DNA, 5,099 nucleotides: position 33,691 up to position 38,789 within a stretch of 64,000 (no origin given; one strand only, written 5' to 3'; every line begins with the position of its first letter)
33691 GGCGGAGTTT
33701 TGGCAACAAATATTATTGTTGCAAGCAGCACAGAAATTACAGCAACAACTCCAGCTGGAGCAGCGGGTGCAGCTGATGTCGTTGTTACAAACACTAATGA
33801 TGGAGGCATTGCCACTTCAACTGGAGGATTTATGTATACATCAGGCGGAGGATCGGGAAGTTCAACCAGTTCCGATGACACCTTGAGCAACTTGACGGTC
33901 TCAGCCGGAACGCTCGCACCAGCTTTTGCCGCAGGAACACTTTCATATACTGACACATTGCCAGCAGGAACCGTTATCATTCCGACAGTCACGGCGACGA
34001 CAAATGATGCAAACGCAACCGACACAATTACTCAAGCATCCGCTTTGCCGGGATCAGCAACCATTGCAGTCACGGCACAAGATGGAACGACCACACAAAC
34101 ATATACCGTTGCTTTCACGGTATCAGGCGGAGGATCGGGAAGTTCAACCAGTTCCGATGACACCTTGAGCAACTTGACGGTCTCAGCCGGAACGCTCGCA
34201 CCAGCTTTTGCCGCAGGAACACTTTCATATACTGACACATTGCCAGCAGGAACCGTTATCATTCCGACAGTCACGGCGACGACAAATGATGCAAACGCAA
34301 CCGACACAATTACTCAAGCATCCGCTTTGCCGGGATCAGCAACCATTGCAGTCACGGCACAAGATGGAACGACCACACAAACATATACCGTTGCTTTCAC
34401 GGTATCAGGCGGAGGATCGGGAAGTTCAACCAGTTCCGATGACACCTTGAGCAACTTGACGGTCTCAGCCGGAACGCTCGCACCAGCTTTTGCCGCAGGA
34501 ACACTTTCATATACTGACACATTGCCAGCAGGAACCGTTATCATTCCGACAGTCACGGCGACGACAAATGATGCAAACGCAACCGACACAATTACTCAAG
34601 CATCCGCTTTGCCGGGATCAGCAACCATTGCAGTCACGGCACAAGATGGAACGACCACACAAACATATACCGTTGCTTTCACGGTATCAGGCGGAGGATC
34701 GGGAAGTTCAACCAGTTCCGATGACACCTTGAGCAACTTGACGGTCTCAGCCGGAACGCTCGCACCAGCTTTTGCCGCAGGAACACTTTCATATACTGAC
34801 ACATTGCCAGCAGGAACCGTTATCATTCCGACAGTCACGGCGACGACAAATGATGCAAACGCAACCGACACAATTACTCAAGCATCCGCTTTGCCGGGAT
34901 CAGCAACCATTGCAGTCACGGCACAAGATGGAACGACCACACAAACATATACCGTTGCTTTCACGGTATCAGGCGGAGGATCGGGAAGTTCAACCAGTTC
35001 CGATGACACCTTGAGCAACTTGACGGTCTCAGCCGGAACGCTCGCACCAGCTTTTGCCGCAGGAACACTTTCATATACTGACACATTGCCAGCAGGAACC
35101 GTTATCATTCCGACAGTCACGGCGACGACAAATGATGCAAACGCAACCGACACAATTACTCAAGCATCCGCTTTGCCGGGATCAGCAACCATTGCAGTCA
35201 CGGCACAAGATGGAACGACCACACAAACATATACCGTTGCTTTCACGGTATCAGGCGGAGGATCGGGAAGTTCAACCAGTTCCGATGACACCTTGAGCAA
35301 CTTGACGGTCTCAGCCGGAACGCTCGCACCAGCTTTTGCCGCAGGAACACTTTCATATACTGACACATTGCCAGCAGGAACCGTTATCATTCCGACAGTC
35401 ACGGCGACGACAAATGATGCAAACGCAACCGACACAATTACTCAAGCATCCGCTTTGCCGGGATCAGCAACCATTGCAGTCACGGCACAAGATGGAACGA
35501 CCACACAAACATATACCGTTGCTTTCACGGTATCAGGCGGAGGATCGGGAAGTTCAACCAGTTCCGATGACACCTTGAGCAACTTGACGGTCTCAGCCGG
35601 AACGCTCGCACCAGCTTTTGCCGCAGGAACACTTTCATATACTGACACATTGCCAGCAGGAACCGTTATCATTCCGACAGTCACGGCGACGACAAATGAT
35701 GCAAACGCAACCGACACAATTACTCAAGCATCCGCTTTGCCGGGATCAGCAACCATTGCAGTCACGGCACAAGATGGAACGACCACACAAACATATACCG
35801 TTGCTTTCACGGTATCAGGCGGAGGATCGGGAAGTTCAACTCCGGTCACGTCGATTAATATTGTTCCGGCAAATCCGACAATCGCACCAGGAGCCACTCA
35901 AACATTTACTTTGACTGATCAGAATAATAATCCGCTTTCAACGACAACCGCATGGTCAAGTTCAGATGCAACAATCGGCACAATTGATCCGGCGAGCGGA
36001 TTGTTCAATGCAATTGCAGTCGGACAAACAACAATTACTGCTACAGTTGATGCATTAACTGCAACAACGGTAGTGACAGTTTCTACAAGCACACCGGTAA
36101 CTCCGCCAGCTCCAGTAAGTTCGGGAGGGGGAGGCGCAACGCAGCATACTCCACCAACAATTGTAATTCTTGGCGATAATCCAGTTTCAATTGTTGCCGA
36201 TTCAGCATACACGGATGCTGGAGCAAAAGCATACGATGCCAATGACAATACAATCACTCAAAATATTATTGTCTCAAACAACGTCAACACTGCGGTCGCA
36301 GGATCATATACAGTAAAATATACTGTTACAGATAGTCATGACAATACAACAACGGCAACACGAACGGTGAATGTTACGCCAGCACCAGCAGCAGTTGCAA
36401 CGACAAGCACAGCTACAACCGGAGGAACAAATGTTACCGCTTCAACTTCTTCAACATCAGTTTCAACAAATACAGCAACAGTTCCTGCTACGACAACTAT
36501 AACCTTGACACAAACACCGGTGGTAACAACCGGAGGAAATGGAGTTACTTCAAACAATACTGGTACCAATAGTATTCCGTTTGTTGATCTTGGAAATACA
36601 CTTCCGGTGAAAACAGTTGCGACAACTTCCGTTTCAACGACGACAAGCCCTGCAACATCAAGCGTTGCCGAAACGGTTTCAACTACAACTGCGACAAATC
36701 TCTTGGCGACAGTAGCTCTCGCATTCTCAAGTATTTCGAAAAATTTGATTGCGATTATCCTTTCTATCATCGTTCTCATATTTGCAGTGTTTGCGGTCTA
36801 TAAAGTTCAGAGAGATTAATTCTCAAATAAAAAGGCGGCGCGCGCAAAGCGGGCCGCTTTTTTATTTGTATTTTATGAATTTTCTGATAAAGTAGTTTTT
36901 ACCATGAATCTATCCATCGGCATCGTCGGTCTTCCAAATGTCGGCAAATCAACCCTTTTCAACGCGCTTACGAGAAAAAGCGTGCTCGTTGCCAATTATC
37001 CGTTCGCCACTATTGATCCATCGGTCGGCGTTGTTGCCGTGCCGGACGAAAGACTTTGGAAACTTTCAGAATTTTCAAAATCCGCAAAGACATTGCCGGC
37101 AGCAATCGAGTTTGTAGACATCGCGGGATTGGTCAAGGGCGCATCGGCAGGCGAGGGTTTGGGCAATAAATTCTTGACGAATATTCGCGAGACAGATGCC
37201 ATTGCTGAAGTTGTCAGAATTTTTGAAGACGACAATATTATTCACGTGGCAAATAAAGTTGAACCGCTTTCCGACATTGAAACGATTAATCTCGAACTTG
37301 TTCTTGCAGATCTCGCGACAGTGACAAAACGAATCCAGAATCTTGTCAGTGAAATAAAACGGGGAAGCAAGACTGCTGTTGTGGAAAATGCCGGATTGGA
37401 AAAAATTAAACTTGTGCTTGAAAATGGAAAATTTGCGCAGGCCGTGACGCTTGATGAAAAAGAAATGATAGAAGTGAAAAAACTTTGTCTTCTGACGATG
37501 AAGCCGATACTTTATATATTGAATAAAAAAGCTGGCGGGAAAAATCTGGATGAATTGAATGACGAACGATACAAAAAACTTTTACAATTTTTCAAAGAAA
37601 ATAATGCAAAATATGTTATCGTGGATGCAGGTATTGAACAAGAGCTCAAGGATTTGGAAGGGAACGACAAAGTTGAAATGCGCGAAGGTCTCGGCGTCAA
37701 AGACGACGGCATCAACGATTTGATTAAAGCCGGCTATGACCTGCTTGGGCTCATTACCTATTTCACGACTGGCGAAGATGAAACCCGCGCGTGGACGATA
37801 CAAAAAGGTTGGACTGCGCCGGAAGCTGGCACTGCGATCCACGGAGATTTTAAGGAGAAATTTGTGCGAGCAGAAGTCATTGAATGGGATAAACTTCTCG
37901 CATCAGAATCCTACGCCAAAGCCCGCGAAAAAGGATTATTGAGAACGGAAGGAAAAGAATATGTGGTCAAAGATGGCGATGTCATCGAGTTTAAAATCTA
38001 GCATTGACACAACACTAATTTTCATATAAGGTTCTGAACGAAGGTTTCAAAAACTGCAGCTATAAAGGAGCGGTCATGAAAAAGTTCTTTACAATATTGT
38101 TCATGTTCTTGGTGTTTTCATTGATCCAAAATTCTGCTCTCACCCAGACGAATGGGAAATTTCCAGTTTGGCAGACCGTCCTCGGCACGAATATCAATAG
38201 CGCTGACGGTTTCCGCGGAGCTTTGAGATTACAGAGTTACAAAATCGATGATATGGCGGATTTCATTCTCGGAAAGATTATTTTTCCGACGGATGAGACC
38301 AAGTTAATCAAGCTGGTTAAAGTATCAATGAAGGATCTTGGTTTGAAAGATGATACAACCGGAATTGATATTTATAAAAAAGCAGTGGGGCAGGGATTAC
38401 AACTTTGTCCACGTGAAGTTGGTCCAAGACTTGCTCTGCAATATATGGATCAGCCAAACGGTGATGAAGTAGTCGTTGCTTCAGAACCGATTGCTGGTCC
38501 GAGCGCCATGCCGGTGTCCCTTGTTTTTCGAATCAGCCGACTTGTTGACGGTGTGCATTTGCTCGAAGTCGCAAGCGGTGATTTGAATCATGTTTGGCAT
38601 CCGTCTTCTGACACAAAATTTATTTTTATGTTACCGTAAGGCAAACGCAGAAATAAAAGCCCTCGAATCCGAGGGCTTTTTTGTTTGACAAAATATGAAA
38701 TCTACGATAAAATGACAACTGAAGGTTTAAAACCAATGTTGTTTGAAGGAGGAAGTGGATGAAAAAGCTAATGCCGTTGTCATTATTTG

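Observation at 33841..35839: Seven perfectly identical 282-bp tandem repeats inside a roughly 1,900-aa surface adhesin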

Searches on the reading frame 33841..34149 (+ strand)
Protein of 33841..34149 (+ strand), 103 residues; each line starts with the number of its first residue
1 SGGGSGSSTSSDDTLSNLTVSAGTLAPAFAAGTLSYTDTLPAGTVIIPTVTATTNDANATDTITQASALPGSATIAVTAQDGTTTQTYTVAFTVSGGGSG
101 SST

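Call 9: search_protein_families(library=pfam, proteins=[window:33841-34122:+], max_evalue=1)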
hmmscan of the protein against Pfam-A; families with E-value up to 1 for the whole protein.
seq(94 aa): 6 families
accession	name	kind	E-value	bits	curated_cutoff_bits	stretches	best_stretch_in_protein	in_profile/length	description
PF12733.13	Cadherin-like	-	8.3e-06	26.6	24.2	1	15-93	1-87/89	Cadherin-like beta sandwich domain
PF19755.4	DUF6242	-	0.011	16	29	1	49-92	74-118/217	Domain of unknown function (DUF6242)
PF19410.4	DUF5980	-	0.061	14.2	27.1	1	41-93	34-92/97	Family of unknown function (DUF5980)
PF16410.10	DUF5018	-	0.19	11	38.2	1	70-93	191-214/352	Domain of unknown function (DUF5018)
PF19079.5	CFSR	-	0.29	11.8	27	1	71-87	17-33/49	Collagen-flanked surface repeat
PF23148.1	Gp77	-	0.66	11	27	1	34-94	11-69/84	Podophage GP4 fiber-tail adaptor protein gp77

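Call 32: find_homologous_proteins(query=window:33841-34122:+, max_evalue=0.00001)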
Query seq(94 aa) (94 aa): 1 proteins with E <= 0.00001 among 219 candidates.
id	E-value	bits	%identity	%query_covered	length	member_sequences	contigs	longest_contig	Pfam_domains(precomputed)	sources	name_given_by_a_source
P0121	4.8e-7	48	53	86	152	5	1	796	PF12733.14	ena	-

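Call 41: search_solved_structures(query=window:33841-34122:+, max_evalue=1, show_alignments=2)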
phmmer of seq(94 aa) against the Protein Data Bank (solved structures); distinct sequences matched with E-value up to 1: 2.
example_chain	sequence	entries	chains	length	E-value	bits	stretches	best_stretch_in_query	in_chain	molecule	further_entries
8q2h_A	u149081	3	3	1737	0.00061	23.5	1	15-91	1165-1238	beta-galactosidase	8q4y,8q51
5uz8_A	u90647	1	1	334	0.27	15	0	35-85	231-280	Cadherin-23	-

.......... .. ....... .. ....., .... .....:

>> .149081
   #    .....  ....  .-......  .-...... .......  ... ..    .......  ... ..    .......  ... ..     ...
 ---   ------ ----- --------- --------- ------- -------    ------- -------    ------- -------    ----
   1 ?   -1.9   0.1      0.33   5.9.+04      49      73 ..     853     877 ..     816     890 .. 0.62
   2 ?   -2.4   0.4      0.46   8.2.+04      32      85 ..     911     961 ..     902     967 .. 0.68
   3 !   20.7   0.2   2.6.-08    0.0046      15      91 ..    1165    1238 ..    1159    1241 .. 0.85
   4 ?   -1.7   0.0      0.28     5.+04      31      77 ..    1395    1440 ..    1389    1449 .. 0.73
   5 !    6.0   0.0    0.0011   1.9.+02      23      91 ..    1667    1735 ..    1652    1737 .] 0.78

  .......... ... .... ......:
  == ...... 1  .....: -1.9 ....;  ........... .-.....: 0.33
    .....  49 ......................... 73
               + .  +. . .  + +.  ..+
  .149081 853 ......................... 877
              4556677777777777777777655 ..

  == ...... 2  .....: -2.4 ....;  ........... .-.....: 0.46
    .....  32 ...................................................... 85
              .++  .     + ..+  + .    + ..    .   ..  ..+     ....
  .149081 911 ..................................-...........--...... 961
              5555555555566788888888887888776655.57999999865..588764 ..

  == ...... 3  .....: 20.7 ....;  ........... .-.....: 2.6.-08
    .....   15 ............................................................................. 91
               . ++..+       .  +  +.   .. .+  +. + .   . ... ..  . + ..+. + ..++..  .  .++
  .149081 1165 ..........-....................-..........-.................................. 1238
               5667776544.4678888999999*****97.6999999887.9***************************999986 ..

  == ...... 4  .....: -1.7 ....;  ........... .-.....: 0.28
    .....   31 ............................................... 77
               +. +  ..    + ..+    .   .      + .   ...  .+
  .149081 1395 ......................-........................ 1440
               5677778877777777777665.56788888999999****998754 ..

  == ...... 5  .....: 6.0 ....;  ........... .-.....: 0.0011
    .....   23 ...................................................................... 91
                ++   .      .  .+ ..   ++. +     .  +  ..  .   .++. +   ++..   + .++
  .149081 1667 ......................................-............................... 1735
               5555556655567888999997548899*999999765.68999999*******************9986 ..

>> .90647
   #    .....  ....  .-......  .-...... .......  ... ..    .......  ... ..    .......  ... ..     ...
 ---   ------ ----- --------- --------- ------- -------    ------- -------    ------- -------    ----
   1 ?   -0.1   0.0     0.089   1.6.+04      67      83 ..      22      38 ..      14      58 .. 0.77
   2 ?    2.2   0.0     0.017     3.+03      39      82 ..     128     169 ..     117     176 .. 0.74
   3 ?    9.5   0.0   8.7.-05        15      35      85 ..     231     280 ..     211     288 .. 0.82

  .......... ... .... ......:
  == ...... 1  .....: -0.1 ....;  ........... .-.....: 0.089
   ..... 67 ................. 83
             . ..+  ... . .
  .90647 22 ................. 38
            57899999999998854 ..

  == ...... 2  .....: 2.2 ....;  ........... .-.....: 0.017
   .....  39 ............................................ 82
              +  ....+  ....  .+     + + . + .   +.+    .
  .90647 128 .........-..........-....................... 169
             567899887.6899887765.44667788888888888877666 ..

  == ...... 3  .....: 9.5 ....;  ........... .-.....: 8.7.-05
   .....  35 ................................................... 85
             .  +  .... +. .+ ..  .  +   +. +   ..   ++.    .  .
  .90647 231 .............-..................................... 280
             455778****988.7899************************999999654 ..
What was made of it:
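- On Periscope Proteins: PF12733 matches over its full length at 26.6 bits against a cut-off of 24.2 (call 9), and there is a PDB sequence match (call 41).
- The unit is a linker plus a PF12733 domain (call 9), with a PDB sequence match to the same kind of accessory domain in 8q2h (call 41). PF12733-type domains sit as accessory modules on glycoside hydrolases such as the beta-galactosidase 8q2h (call 41).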

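Call 48: predict_structure(protein=window:33841-34149:+)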
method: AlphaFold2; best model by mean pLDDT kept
length: 103 residues; sequences in the alignment: 1
mean_pLDDT: 48.3   pTM: 0.33
mean pLDDT of the five models: 48.3, 45.6, 41.1, 36.9, 36.5
residues with pLDDT >= 90: 0; 70-90: 0; 50-70: 34; < 50: 69
segments of 3 or more residues with pLDDT < 50: 10-14, 16-27, 29-55, 60-70, 93-103
pLDDT, mean of each block of 10 residues (from residue 1): 52 46 44 42 44 49 43 57 61 48 41
secondary structure, 60 per line:
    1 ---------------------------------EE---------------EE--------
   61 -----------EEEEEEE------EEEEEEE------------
elements in order: E72-78 E85-91
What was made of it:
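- On Periscope Proteins: The single-sequence AF2 model failed (pLDDT 48, call 48).
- The AF2 model of the unit failed (pLDDT 48, call 48), so the fold rests on a Pfam score only 2.4 bits above the cut-off.
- Tried and rejected: It gave pLDDT 48 and was unusable, so no fold search was run on it (call 48).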

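Call 54: search_protein_representatives(protein=window:33841-34122:+)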
Query: 94 residues. Proteins with E-value up to 0.001 (for the whole library): 4260; up to 1e-10: 1742; up to 1e-30: 445. The best 150 are listed.
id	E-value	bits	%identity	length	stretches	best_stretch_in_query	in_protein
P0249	2.4e-189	625.7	55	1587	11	11-94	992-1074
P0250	6.6e-188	621.1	50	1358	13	11-93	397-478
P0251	3.8e-165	548.8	47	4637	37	8-91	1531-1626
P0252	1.5e-159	531.0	50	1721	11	10-94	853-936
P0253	1.1e-154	515.5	55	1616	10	9-94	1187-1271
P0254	6.7e-148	493.9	51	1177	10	9-94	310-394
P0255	1.1e-144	483.8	48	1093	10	11-94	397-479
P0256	2.9e-138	463.3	49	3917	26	9-93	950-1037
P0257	1.1e-135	455.0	51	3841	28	10-93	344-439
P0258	1.1e-127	429.6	44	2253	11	10-93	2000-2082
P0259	2.5e-127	428.5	36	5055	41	17-94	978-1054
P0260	2.8e-122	412.5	50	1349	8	10-94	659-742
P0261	2.1e-113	384.2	43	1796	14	13-94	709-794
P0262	2.5e-110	374.5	48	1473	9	9-94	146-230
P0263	1.3e-109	372.2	56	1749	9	10-94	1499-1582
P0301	4.5e-79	275.1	51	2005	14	9-93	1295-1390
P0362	1.6e-62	222.5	54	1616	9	8-93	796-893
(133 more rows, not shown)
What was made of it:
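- Tried and rejected: The index-free search was needed (call 54).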

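Call 83: search_protein_families(library=pfam, proteins=[P0249, P0250, P0253, P0301, P0362], max_evalue=0.00001)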
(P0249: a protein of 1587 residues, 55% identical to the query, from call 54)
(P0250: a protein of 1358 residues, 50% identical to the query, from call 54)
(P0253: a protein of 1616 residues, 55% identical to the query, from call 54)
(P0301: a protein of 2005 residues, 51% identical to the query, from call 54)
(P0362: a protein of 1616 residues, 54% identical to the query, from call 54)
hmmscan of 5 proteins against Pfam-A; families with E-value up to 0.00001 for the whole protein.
P0249 (1587 aa): 2 families
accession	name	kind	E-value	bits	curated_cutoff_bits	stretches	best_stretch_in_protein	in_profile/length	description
PF12733.13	Cadherin-like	-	4.8e-29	101.1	24.2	0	136-212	1-86/89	Cadherin-like beta sandwich domain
PF18962.6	Por_Secre_tail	-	5.8e-11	43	27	1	1509-1585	1-75/75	Secretion system C-terminal sorting domain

P0250 (1358 aa): 2 families
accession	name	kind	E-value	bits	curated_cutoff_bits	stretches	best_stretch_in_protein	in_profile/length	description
PF12733.13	Cadherin-like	-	5.4e-43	145.8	24.2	0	315-391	1-86/89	Cadherin-like beta sandwich domain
PF18962.6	Por_Secre_tail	-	1.1e-11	45.2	27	1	1279-1357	1-75/75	Secretion system C-terminal sorting domain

P0253 (1616 aa): 4 families
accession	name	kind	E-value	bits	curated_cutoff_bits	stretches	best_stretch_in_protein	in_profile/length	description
PF12733.13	Cadherin-like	-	8.3e-29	100.3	24.2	0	762-837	3-87/89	Cadherin-like beta sandwich domain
PF18962.6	Por_Secre_tail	-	2e-13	50.9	27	1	1545-1614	1-75/75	Secretion system C-terminal sorting domain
PF11321.13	DUF3123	-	2.5e-10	40.5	27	0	1075-1101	25-51/62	Protein of unknown function (DUF3123)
PF07501.17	G5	-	8e-10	39.3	23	0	1227-1268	4-45/75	G5 domain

P0301 (2005 aa): 7 families
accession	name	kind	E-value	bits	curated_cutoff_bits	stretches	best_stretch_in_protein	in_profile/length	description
PF12733.13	Cadherin-like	-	4.5e-286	924.9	24.2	14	909-999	1-88/89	Cadherin-like beta sandwich domain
PF09136.16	Glucodextran_B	-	1.2e-38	131.3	27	0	743-802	17-80/83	Glucodextranase, domain B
PF00395.25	SLH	-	7.5e-35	119.1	20.8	2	1850-1893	1-44/44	S-layer homology domain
PF19755.4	DUF6242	-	2.3e-23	83.7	29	0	190-274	125-217/217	Domain of unknown function (DUF6242)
PF16410.10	DUF5018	-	6.1e-13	48.8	38.2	0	652-741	164-246/352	Domain of unknown function (DUF5018)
PF13530.11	SCP2_2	-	2.4e-12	47.8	23.2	0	1171-1233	29-84/105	Sterol carrier protein domain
PF03923.18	Lipoprotein_16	-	1.6e-09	38.1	25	0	1173-1208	100-135/159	Uncharacterized lipoprotein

P0362 (1616 aa): 8 families
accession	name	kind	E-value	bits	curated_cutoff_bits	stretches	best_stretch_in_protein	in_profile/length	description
PF12733.13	Cadherin-like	-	4.1e-184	598.1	24.2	9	803-894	1-88/89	Cadherin-like beta sandwich domain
PF09136.16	Glucodextran_B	-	9.6e-42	141.2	27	1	834-892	18-81/83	Glucodextranase, domain B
PF05345.18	He_PIG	-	1.4e-38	131.7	24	3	1011-1088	10-96/96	Putative Ig domain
PF18313.7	TLP1_add_C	-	1.5e-09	38.1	26.1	0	973-1001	11-39/83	Thiolase-like protein type 1 additional C-terminal domain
PF19755.4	DUF6242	-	1.4e-08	35.3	29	0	933-995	55-120/217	Domain of unknown function (DUF6242)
PF07828.18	PA-IL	-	1.5e-08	35.1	22.5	0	424-468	74-118/121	PA-IL-like protein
PF16104.10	FPRL1_inhibitor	-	4.3e-07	30.5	27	0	570-597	59-86/105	Formyl peptide receptor-like 1 inhibitory protein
PF24908.1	Ig_SIBA-E_2nd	-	3e-06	27.8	27.8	0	1036-1075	38-76/117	Integrin beta-like protein A-E, second Ig-like domain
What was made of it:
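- On Cadherin-like beta sandwich domain (Pfam PF12733): The best relatives of the unit are themselves PF12733 arrays (calls 54, 83).
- They co-occur with Glucodextran_B, PA-IL-like and other sugar-related domains in array-bearing proteins (call 83).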

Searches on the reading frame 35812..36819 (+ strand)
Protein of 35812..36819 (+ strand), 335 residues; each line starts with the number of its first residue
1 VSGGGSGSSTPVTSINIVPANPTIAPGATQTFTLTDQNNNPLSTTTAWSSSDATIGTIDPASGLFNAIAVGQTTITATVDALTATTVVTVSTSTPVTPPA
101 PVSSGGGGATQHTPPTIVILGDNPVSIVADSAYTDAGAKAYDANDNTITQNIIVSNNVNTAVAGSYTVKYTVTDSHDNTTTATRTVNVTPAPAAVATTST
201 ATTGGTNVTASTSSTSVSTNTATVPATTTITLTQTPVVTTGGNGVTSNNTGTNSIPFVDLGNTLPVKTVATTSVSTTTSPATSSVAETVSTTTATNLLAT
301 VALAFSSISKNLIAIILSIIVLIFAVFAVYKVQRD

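Call 31: find_encoding_contigs(protein=window:35812-36819:+, flank=10000, max_places=10)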
Protein window:35812-36819:+ (335 aa): 1 contig read that carries it; 1 place shown.
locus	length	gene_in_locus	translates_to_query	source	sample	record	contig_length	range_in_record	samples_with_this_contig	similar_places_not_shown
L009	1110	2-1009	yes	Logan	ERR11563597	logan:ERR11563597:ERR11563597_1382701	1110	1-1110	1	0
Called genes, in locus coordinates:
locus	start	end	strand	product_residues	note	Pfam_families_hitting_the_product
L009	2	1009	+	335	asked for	?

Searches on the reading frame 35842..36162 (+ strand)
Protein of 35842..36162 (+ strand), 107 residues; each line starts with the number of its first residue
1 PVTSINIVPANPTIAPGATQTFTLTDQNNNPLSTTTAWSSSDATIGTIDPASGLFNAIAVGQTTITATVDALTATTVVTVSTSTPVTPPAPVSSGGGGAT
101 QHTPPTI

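Call 87: search_protein_families(library=pfam, proteins=[window:35842-36162:+], max_evalue=0.01)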
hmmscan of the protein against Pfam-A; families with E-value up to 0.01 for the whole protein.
window:35842-36162:+ (107 aa): 2 families
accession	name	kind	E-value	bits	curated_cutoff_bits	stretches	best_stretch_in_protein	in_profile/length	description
PF02368.24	Big_2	-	2.3e-13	50.3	22.8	1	1-80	1-79/79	Bacterial Ig-like domain (group 2)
PF25354.1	Ig_NUP210_16th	-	0.00039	20.3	27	1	33-75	27-69/72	NUP210-like, Ig-like domain 16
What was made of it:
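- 35842..36081 (+): Big_2 domain no. 2. PF02368 at 50.3 bits (call 87).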

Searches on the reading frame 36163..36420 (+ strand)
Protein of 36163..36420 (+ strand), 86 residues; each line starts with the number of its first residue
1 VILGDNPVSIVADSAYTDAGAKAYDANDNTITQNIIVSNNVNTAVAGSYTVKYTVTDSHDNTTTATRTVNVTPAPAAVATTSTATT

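Call 87: search_protein_families(library=pfam, proteins=[window:36163-36420:+], max_evalue=0.01)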
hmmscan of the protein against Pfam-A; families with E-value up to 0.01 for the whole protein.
window:36163-36420:+ (86 aa): 2 families
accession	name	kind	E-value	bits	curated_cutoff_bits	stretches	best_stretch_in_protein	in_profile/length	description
PF16403.11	Bact_surface_Ig-like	-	2.5e-20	72.7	27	1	2-71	3-71/71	Bacterial surface protein, Ig-like domain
PF23237.1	HYR_4C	-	0.00058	20.4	27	1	15-71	17-73/73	HYR-like domain with 4 cysteines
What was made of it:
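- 36166..36375 (+): Ig-like domain, DUF5011 no. 3. PF16403 at 72.7 bits (call 87).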

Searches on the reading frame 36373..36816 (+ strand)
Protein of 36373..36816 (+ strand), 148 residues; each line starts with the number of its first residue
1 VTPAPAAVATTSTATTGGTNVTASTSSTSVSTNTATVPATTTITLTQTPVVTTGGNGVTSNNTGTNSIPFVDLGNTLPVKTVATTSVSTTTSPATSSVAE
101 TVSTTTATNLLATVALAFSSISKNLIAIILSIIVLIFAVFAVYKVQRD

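Call 9: search_protein_families(library=pfam, proteins=[window:36373-36816:+], max_evalue=1)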
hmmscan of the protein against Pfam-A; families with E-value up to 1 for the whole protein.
seq(148 aa): 1 family
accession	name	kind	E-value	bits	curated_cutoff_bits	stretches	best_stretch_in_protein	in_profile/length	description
PF07010.17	Endomucin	-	0.76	10.1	26.6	1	6-145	73-214/260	Endomucin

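Call 33: search_protein_families(library=ncbifam, proteins=[window:36400-36816:+], max_evalue=0.01)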
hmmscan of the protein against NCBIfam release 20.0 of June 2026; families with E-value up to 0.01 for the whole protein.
window:36400-36816:+ (139 aa): 0 families
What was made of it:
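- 36376..36729 (+): Thr/Ser/Val-rich low-complexity spacer with a conserved IPF(V/I)DLGN motif. It is the presumed wall-spanning segment. No family match (calls 9, 33).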

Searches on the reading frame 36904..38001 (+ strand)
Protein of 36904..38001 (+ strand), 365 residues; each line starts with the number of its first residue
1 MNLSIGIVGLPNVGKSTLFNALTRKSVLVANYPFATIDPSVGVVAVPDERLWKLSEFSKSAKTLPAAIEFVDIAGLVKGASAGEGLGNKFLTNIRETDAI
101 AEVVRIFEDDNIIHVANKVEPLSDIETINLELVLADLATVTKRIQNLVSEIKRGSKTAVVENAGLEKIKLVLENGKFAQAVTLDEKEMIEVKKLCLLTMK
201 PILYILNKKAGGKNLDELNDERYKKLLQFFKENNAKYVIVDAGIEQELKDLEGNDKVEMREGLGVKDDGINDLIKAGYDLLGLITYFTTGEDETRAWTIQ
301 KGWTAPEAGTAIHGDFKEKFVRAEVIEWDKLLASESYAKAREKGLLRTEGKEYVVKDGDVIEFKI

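Call 21: search_protein_families(library=pfam, proteins=[window:36904-37998:+], max_evalue=0.001)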
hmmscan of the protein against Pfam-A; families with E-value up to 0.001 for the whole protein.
window:36904-37998:+ (365 aa): 4 families
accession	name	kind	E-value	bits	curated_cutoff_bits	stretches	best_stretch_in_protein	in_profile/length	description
PF06071.19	YchF-GTPase_C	-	5.1e-33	113.5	27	1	283-365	1-83/84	Protein of unknown function (DUF933)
PF01926.29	MMR_HSR1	-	8.7e-23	81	21.9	1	5-118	2-95/113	50S ribosome-binding GTPase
PF02421.24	FeoB_N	-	2.7e-09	37.2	27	1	5-47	3-45/156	Ferrous iron transport protein B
PF13238.12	AAA_18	-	0.00084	20.2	29.4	0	5-25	1-21/128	AAA domain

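Call 23: find_encoding_contigs(protein=window:36904-38001:+, flank=10000, max_places=10)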
Protein window:36904-38001:+ (365 aa): no gene with exactly this product is on record in the collection.

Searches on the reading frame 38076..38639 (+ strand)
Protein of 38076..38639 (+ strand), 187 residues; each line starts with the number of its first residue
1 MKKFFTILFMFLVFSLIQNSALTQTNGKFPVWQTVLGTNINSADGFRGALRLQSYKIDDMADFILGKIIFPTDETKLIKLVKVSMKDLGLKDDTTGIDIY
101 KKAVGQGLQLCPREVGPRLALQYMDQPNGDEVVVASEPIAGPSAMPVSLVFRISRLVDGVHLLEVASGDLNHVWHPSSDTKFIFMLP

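Call 28: find_encoding_contigs(protein=window:38076-38639:+, flank=10000, max_places=10)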
Protein window:38076-38639:+ (187 aa): 1 contig read that carries it; 1 place shown.
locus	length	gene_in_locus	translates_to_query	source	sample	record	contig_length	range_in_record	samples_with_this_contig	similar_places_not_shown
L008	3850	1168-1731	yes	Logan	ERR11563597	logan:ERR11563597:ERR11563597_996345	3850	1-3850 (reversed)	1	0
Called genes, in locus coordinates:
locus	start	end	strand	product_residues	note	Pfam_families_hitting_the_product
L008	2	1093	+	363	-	?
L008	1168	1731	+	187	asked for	-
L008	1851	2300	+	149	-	-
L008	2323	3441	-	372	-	PF07907:YibE_F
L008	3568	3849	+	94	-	?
